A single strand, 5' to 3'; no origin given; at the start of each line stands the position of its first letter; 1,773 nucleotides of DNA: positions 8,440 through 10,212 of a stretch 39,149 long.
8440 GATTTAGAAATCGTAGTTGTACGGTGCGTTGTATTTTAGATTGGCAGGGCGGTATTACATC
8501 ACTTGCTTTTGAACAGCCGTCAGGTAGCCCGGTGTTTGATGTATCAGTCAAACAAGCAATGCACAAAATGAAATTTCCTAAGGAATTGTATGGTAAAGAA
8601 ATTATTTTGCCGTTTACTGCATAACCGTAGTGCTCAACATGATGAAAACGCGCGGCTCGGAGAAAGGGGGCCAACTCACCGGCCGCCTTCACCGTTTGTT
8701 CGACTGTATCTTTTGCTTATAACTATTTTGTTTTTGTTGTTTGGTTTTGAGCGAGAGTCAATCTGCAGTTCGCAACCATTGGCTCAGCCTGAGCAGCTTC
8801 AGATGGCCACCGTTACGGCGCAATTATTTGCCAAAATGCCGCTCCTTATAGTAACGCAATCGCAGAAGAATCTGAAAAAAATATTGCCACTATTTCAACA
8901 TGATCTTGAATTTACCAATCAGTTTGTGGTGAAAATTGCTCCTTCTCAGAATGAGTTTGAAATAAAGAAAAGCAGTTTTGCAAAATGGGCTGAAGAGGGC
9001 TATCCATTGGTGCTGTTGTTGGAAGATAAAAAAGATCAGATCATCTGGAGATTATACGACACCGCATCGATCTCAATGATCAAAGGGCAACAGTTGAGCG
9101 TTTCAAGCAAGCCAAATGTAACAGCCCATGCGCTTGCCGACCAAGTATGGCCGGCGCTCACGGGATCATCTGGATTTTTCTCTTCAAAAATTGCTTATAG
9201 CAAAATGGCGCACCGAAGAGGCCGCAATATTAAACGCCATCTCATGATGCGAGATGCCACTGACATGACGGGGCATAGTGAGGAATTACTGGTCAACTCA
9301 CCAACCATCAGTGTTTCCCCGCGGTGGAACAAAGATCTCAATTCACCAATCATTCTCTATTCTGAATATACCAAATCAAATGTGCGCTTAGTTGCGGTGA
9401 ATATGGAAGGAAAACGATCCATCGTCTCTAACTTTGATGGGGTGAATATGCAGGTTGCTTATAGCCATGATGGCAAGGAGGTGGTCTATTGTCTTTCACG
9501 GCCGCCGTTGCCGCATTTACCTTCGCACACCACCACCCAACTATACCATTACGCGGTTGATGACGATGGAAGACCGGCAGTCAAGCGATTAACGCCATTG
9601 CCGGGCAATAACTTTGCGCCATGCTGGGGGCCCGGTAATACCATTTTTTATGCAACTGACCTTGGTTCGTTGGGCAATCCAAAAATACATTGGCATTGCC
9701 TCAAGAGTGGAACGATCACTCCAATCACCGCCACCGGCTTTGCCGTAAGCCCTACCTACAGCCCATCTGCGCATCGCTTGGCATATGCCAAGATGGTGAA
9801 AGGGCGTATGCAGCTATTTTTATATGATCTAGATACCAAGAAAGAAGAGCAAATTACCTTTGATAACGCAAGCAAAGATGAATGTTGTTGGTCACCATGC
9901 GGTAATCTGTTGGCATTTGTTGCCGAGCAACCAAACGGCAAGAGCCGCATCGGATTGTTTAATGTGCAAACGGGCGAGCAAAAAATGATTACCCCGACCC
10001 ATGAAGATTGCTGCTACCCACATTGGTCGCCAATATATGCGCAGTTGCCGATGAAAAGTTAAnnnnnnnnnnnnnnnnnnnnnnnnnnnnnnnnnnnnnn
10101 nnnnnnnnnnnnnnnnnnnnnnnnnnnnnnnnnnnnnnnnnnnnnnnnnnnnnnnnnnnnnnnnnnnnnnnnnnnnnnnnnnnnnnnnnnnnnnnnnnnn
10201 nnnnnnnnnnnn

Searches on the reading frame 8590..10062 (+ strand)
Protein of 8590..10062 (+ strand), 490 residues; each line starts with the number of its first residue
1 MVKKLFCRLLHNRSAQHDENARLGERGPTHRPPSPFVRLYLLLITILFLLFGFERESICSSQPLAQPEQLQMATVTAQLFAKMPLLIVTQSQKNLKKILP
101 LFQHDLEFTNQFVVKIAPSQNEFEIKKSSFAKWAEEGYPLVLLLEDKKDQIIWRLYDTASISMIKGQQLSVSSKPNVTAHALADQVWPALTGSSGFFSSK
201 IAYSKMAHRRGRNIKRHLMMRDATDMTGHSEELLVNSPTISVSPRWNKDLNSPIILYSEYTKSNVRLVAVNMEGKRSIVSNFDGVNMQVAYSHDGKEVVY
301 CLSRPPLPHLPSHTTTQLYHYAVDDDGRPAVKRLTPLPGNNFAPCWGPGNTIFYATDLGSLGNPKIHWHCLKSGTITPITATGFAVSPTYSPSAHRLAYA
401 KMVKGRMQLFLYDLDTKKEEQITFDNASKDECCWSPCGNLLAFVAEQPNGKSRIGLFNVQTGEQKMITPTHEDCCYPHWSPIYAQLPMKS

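Call 22: search_protein_families(library=pfam, proteins=[window:8590-10062:+], max_evalue=0.001)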
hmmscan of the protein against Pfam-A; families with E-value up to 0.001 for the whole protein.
window:8590-10062:+ (490 aa): 3 families
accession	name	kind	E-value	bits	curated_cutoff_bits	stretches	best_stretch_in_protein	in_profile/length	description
PF07676.18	PD40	-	5.4e-06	26.7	20.9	0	331-367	1-37/38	WD40-like Beta Propeller Repeat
PF25174.1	Beta-prop_THOC3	-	8.6e-05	22.1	305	0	368-476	74-175/272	THOC3 beta-propeller domain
PF00930.27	DPPIV_N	-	0.00013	21.2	22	0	405-446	21-62/354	Dipeptidyl peptidase IV (DPP IV) N-terminal region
